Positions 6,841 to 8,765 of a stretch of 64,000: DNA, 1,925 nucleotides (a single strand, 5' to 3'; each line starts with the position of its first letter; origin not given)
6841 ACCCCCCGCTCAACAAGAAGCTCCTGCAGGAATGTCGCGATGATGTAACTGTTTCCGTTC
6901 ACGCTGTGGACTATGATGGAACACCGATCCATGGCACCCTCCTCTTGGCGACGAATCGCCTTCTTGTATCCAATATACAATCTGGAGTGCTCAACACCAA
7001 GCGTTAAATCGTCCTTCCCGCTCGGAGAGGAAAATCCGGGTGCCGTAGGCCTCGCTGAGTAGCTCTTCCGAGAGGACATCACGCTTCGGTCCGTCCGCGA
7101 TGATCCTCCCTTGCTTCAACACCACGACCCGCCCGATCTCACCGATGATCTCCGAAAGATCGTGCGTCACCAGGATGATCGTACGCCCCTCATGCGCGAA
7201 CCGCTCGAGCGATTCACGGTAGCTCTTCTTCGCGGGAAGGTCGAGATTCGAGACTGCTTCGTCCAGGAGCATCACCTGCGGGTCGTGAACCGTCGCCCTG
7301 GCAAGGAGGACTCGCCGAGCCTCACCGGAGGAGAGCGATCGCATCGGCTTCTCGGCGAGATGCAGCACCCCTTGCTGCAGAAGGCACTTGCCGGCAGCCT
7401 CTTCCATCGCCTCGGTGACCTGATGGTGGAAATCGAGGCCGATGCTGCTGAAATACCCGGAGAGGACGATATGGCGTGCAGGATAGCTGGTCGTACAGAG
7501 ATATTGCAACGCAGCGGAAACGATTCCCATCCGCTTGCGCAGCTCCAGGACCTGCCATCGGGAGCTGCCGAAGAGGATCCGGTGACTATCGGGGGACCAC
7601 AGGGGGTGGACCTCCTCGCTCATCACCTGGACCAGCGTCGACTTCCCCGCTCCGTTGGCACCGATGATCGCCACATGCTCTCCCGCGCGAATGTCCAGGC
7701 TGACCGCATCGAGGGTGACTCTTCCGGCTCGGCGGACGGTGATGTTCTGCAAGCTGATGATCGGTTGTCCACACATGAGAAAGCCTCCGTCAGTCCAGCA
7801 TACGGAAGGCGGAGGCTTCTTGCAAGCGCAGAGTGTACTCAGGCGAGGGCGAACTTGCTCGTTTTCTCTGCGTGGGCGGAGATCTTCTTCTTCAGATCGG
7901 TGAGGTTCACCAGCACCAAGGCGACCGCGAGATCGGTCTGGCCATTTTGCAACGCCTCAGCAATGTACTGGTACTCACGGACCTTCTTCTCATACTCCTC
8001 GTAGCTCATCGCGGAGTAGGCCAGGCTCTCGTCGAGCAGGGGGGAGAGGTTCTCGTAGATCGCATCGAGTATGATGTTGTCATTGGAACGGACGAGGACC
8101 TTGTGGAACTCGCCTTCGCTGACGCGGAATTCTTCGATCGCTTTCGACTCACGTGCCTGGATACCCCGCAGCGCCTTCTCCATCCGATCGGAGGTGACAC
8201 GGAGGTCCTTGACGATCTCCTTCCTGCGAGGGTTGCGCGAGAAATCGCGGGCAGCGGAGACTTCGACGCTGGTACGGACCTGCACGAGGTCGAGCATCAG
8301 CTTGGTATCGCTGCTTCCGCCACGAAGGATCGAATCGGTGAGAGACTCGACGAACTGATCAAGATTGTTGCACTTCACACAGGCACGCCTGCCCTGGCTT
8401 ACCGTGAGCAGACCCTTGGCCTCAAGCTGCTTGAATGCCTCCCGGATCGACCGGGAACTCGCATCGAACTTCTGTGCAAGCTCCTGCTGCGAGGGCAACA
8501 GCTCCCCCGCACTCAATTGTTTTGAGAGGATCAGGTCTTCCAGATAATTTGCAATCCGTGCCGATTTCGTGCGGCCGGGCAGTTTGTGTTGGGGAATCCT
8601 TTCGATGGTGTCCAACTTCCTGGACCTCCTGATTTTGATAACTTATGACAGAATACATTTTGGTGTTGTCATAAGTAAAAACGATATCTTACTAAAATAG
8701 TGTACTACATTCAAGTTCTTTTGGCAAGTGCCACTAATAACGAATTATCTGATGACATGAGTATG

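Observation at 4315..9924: Shared 14-nt promoter module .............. on three paralog genes, plus decayed copies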

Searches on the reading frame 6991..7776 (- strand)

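Call 10: search_protein_families(library=pfam, proteins=[window:6991-7776:-], max_evalue=0.01)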
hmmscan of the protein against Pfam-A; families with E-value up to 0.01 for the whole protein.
window:6991-7776:- (261 aa): 8 families
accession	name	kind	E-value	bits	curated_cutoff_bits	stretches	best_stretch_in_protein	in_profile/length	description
PF00005.33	ABC_tran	-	9.2e-23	81.8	25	1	22-175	1-136/137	ABC transporter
PF13304.12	AAA_21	-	1.6e-07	32.1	27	1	36-52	3-19/304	AAA domain, putative AbiEii toxin, Type IV TA system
PF01935.23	DUF87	-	1.5e-05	25.6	23.2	1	25-56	14-47/220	Helicase HerA, central domain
PF13555.12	AAA_29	-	0.00029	21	27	1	22-49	12-39/61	P-loop containing region of AAA domain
PF01580.24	FtsK_SpoIIIE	-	0.00047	20.1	24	1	23-52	29-59/221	FtsK/SpoIIIE family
PF13191.12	AAA_16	-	0.0013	19.6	32.6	0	28-85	18-64/167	AAA ATPase domain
PF02463.25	SMC_N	-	0.0034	17.3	40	0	33-51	25-43/220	RecF/RecN/SMC N terminal domain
PF13521.12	AAA_28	-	0.0047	17.6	27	0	35-68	2-35/164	AAA domain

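Call 49: search_protein_families(library=ncbifam, proteins=[window:6991-7776:-], max_evalue=0.001)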
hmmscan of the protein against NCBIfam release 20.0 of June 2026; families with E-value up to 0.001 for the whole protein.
window:6991-7776:- (261 aa): 188 families (the best 25 are shown)
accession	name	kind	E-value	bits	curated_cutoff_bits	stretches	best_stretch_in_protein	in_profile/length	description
NF010068.0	PRK13548.1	equivalog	2.2e-41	141.7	261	1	6-252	5-248/261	heme ABC transporter ATP-binding protein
NF008186.0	PRK10938.1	equivalog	1e-35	123.1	459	2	4-149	258-403/490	molybdate ABC transporter ATP-binding protein ModF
TIGR03873.1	F420-0_ABC_ATP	hypoth_equivalog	2.9e-35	121.8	372.4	1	9-247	4-237/256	putative F420-0 ABC transporter ATP-binding protein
TIGR03375.1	type_I_sec_LssB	subfamily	2.9e-35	121.7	693.1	1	17-237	478-691/696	type I secretion system permease/ATPase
NF007082.0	PRK09536.1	equivalog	3.1e-31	108.9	537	1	5-252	2-244/402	corrinoid ABC transporter ATPase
TIGR04521.1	ECF_ATPase_2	equivalog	4e-30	104.9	330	1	20-239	19-237/279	energy-coupling factor transporter ATPase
TIGR03771.1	anch_rpt_ABC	equivalog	7.3e-30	104.3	268.8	1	28-245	2-210/223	anchored repeat-type ABC transporter ATP-binding subunit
TIGR03864.1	PQQ_ABC_ATP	hypoth_equivalog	7.5e-30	104.1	302.25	1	7-238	2-223/236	ABC transporter, ATP-binding subunit, PQQ-dependent alcohol dehydrogenase system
NF053840.1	MnTportMntADein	equivalog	4.7e-29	101.6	400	1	7-238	2-223/240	manganese ABC transporter ATP-binding protein MntA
NF043075.1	MMSYN1_0197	equivalog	7.3e-29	100.8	550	1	6-236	2-222/341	spermidine/putrescine ABC transporter ATP-binding protein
TIGR04520.1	ECF_ATPase_1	equivalog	1.7e-28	99.8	315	1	17-238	13-227/269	energy-coupling factor transporter ATPase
NF040873.1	AztA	equivalog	1.3e-27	96.6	220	2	101-211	75-183/191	zinc ABC transporter ATP-binding protein AztA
NF002981.0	PRK03695.1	equivalog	1.5e-27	96.6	281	1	6-252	4-242/253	vitamin B12 ABC transporter ATP-binding protein BtuD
NF008409.0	PRK11231.1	equivalog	1.7e-27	96.4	375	1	7-245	3-236/255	Fe(3+) dicitrate ABC transporter ATP-binding protein FecE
TIGR02203.1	MsbA_lipidA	equivalog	2.5e-27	95.6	602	1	8-238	333-559/572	lipid A export permease/ATP-binding protein MsbA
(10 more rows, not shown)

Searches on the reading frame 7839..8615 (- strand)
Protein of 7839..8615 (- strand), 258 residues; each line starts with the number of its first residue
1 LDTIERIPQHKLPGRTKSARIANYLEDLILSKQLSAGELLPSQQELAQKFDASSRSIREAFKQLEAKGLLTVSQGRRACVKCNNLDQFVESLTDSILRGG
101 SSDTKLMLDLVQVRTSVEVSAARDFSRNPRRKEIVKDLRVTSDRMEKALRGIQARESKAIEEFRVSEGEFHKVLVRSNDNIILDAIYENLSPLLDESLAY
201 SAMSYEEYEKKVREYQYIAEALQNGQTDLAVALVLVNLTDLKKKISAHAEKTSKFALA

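Call 10: search_protein_families(library=pfam, proteins=[window:7839-8615:-], max_evalue=0.01)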
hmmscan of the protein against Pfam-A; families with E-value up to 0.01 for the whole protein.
window:7839-8615:- (258 aa): 8 families
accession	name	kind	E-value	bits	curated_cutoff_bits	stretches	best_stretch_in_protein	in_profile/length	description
PF00392.27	GntR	-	1.4e-16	60.3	27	1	18-79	2-63/64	Bacterial regulatory proteins, gntR family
PF07729.17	FCD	-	8.5e-13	49.3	24.3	1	109-235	1-120/125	FCD domain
PF13545.12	HTH_Crp_2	-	1.4e-05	25.4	27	1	19-85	1-64/70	Crp-like helix-turn-helix domain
PF13730.12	HTH_36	-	0.0006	20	25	1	36-70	21-55/55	Helix-turn-helix domain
PF08279.18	HTH_11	-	0.0028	17.9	25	1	42-69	17-44/55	HTH domain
PF01726.22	LexA_DNA_bind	-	0.0042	17.3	23.7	0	37-76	22-62/65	LexA DNA binding domain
PF09012.17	FeoC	-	0.0074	16.8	21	0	42-83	16-61/69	FeoC like transcriptional regulator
PF14502.12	HTH_41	-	0.0081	16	25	0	36-73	2-39/48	Helix-turn-helix domain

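Call 20: find_related_loci(query=window:7839-8615:-, collection=genome_contigs, flank=10000)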
Query window:7839-8615:- (258 aa) in genome_contigs; peptide patterns used: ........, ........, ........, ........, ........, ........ (x = any residue, [..] = any of these).
161 stretches matched a pattern; 2 encode a relative of the query (tblastn E <= 1e-3); 2 distinct loci.
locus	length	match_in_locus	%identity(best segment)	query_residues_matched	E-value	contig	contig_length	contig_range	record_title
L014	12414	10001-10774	83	1-258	1e-144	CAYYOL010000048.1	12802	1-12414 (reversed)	MAG TPA_asm: uncultured Spirochaetaceae bacterium isolate SRP241341_co1_235 genome assembly, contig: NODE_5320_length_12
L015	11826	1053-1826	81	1-258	2e-141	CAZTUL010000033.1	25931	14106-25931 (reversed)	MAG TPA_asm: uncultured Spirochaetaceae bacterium isolate SRP241341_co1_122 genome assembly, contig: NODE_2184_length_25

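Call 27: search_solved_structures(query=window:7839-8615:-, max_evalue=0.001)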
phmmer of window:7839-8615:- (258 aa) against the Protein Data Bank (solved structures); distinct sequences matched with E-value up to 0.001: 14.
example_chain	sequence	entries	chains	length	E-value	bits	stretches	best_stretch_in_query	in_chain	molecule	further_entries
5kvr_A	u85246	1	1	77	1.1e-09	41.7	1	20-77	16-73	Pyruvate dehydrogenase complex repressor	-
6on4_A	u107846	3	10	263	2e-08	37.6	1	15-191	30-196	HTH-type transcriptional repressor NanR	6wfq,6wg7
6az6_A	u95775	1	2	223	5.7e-07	32.9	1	21-207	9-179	GntR family transcriptional regulator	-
7c7e_A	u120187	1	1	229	7.3e-07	32.5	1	20-235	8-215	Putative DNA-binding transcriptional regulator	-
8pqm_A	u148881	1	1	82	6.8e-06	29.3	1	19-79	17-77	FadR family transcriptional regulator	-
2di3_A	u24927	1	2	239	7e-06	29.3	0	23-75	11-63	Bacterial regulatory proteins, GntR family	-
3fms_A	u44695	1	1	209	3.8e-05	26.9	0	20-74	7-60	Transcriptional regulator, GntR family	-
9wfi_A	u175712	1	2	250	5e-05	26.5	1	18-132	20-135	Uncharacterized HTH-type transcriptional regulator Rv0494,Fatty acid metabolism regulator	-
3sxy_A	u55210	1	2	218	7.7e-05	25.9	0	19-73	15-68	Transcriptional regulator, GntR family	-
1e2x_A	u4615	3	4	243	0.00039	23.6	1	22-132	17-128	FATTY ACID METABOLISM REGULATOR PROTEIN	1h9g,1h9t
1hw1_A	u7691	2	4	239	0.0004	23.5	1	22-132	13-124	FATTY ACID METABOLISM REGULATOR PROTEIN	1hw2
5dv5_A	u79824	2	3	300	0.00049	23.3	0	21-129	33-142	GntR family transcriptional regulator | Fatty acid metabolism regulator protein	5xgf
9i0v_A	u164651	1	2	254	0.00053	23.2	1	20-134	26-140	HTH-type transcriptional repressor DasR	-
4zs8_A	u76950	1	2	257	0.00055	23.1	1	20-134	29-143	HTH-type transcriptional repressor DasR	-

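Call 44: find_homologous_proteins(query=window:7839-8615:-, max_evalue=1e-20)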
Query window:7839-8615:- (258 aa): 206 proteins with E <= 1e-20 among 1140 candidates; the best 120 are listed.
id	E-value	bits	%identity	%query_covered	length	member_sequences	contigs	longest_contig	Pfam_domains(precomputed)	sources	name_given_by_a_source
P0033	1.4e-155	534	100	100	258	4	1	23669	PF07729.18,PF00392.28,PF13545.13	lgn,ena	-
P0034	1.5e-152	524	98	100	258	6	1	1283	PF07729.18,PF00392.28,PF13545.13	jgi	-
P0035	2.8e-142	490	89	100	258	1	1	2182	PF07729.18,PF00392.28,PF13545.13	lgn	-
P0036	3.0e-141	487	90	100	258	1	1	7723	PF07729.18,PF00392.28,PF13545.13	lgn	-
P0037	4.7e-137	473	87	100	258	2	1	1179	PF07729.18,PF00392.28,PF13545.13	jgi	jgi:DNA-binding FadR family transcriptional regulator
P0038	1.1e-131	455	84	100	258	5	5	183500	PF07729.18,PF00392.28,PF13545.13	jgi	jgi:DNA-binding FadR family transcriptional regulator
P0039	1.7e-131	455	84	100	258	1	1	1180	PF07729.18,PF00392.28,PF13545.13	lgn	-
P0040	2.5e-131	454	84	100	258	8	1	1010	PF07729.18,PF00392.28,PF13545.13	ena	-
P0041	4.3e-131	453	84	100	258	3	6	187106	PF07729.18,PF00392.28,PF13545.13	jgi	-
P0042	6.8e-131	453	84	100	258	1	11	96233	PF07729.18,PF00392.28,PF13545.13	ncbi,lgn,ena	-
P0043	8.9e-131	452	84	100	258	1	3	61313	PF07729.18,PF00392.28,PF13545.13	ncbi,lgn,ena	-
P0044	1.5e-130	452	83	100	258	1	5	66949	PF07729.18,PF00392.28,PF13545.13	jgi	jgi:DNA-binding FadR family transcriptional regulator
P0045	1.8e-130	451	83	100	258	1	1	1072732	PF07729.18,PF00392.28,PF13545.13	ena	-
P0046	2.3e-130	451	84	100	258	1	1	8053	PF07729.18,PF00392.28,PF13545.13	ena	-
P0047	1.3e-129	449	83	100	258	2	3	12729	PF07729.18,PF00392.28,PF13545.13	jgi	jgi:DNA-binding FadR family transcriptional regulator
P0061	6.2e-122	424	79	100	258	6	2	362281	PF13730.13,PF07729.18,PF00392.28,PF13545.13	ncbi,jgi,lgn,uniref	ncbi:FadR/GntR family transcriptional regulator [Pleomorphochaeta sp. DL1XJH-081]|jgi:DNA-binding Fa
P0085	8.9e-101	354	69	98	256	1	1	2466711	PF07729.18,PF00392.28,PF13545.13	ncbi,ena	-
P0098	1.1e-75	272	57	93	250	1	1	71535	PF07729.18,PF00392.28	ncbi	-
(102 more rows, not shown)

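Call 45: find_encoding_contigs(protein=P0085, flank=10000, max_places=1)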
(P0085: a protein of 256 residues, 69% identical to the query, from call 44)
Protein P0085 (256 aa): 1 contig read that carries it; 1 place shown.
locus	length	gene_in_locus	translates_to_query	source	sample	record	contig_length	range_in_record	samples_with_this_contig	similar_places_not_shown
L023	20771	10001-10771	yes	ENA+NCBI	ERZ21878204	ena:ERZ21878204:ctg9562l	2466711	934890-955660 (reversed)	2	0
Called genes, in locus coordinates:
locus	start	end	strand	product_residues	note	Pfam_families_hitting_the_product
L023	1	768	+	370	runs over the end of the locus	PF02608:Bmp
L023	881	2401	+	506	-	PF00005:ABC_tran, PF02463:SMC_N (faint), PF13304:AAA_21 (faint), PF13555:AAA_29 (faint), PF00005:ABC_tran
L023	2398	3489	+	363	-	PF02653:BPD_transp_2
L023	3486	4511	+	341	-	PF02653:BPD_transp_2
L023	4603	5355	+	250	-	PF01048:PNP_UDP_1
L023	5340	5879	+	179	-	PF06172:Cupin_5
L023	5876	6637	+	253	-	PF00106:adh_short, PF08659:KR, PF13561:adh_short_C2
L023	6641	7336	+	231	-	PF00149:Metallophos, PF12850:Metallophos_2 (faint)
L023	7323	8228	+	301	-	-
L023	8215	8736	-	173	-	-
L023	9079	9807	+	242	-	PF00392:GntR, PF07729:FCD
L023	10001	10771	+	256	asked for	PF00392:GntR, PF13545:HTH_Crp_2 (faint), PF07729:FCD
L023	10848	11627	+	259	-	PF02463:SMC_N (faint), PF00005:ABC_tran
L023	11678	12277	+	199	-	PF03358:FMN_red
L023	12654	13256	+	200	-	-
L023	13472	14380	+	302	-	PF02661:Fic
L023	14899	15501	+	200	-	-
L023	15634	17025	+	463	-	PF00875:DNA_photolyase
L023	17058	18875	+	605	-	PF02518:HATPase_c (weak), PF00204:DNA_gyraseB, PF01751:Toprim, PF00986:DNA_gyraseB_C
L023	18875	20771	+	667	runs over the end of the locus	PF00521:DNA_topoisoIV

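Call 46: find_encoding_contigs(protein=P0098, flank=10000, max_places=1)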
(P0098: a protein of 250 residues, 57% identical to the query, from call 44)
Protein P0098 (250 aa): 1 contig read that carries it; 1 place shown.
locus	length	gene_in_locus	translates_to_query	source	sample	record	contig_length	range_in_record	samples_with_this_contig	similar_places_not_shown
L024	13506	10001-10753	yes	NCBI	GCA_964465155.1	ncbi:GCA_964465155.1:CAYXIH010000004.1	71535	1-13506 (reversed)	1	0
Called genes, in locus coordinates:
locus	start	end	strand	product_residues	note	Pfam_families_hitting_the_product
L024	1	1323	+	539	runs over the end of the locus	PF02463:SMC_N (weak), PF00005:ABC_tran, PF13175:AAA_15 (faint), PF13304:AAA_21 (faint), PF00005:ABC_tran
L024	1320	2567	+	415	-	PF02653:BPD_transp_2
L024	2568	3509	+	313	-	PF02653:BPD_transp_2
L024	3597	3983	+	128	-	-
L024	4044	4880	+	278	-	PF01048:PNP_UDP_1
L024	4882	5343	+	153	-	PF06172:Cupin_5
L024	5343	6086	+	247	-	PF00106:adh_short, PF08659:KR, PF13561:adh_short_C2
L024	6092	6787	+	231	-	PF00149:Metallophos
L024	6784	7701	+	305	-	-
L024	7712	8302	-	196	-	PF03358:FMN_red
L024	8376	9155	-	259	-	PF01935:DUF87 (faint), PF00005:ABC_tran, PF13304:AAA_21 (faint)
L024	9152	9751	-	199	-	-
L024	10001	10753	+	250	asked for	PF00392:GntR, PF07729:FCD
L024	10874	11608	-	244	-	PF00392:GntR, PF13730:HTH_36 (weak), PF07729:FCD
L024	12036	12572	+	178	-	-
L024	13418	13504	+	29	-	?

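Call 47: find_encoding_contigs(protein=P0061, flank=10000, max_places=1)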
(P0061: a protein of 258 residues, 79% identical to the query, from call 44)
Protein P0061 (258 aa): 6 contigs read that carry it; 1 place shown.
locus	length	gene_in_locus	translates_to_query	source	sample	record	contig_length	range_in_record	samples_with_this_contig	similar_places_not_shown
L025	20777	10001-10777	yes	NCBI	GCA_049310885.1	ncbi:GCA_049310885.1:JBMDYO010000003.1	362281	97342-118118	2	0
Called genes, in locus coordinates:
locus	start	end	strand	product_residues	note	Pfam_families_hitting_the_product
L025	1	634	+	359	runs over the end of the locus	PF02608:Bmp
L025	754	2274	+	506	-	PF02463:SMC_N (faint), PF00005:ABC_tran, PF13304:AAA_21 (faint), PF00005:ABC_tran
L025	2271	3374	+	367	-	PF02653:BPD_transp_2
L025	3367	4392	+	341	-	PF02653:BPD_transp_2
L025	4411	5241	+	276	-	PF01048:PNP_UDP_1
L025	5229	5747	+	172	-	PF06172:Cupin_5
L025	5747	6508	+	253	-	PF00106:adh_short, PF01370:Epimerase (weak), PF08659:KR, PF13561:adh_short_C2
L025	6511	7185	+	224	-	PF00149:Metallophos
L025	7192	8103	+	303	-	-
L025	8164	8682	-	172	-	-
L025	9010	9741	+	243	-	PF00392:GntR, PF07729:FCD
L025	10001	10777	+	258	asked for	PF00392:GntR, PF13545:HTH_Crp_2 (weak), PF13730:HTH_36 (faint), PF07729:FCD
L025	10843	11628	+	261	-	PF01935:DUF87 (faint), PF00005:ABC_tran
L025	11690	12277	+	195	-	PF03358:FMN_red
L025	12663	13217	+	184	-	-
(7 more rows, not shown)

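Call 49: search_protein_families(library=ncbifam, proteins=[window:7839-8615:-], max_evalue=0.001)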
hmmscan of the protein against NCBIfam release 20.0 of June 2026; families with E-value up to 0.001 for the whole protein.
window:7839-8615:- (258 aa): 24 families
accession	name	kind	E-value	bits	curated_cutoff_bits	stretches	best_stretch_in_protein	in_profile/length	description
NF003011.0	PRK03837.1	subfamily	3.9e-23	82.3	260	1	16-246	13-234/241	transcriptional regulator NanR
NF007001.0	PRK09464.1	equivalog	1.1e-18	67.8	330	1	18-200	12-183/254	pyruvate dehydrogenase complex transcriptional repressor PdhR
NF007741.0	PRK10421.1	equivalog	4.2e-13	49.3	311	1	16-251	7-239/262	transcriptional regulator LldR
NF007442.0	PRK09990.1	equivalog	9.3e-12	44.9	301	1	19-199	13-185/256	transcriptional regulator GlcC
NF052282.1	PLP_TF_PdxR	equivalog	6.9e-11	41.8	320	1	20-90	5-75/448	MocR-like pyridoxine biosynthesis transcription factor PdxR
TIGR03338.1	phnR_burk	equivalog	3.1e-10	40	271.5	1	22-85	17-79/212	phosphonate utilization associated transcriptional regulator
TIGR02325.1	C_P_lyase_phnF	equivalog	7.6e-10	38.7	156.8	1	19-120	11-115/238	phosphonate metabolism transcriptional regulator PhnF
TIGR02404.1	trehalos_R_Bsub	equivalog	5.6e-09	36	211.95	1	17-89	1-74/233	trehalose operon repressor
NF007588.0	PRK10225.1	equivalog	2.1e-07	30.5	442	1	21-149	14-136/257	Uxu operon transcriptional regulator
TIGR02018.2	his_ut_repres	equivalog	2.4e-07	30.4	220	1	19-85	2-68/226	histidine utilization transcriptional repressor HutC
TIGR03337.1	phnR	equivalog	3.5e-07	30.1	296.75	1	20-74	5-59/231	phosphonate utilization transcriptional regulator PhnR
NF052281.1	rhizopine_MocR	equivalog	6e-07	28.5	650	1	20-82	22-84/479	rhizopine catabolism transcriptional regulator MocR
NF052290.2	MocR_like_YczR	exception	1.2e-06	27.5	487.4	1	15-88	18-91/458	MocR-like transcription factor YczR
TIGR02812.1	fadR_gamma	equivalog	3.6e-06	26.8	249.2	1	23-233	13-210/235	fatty acid metabolism transcriptional regulator FadR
NF007486.0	PRK10079.1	equivalog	4.2e-06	26.7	363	1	16-90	12-85/241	phosphonate metabolism transcriptional regulator PhnF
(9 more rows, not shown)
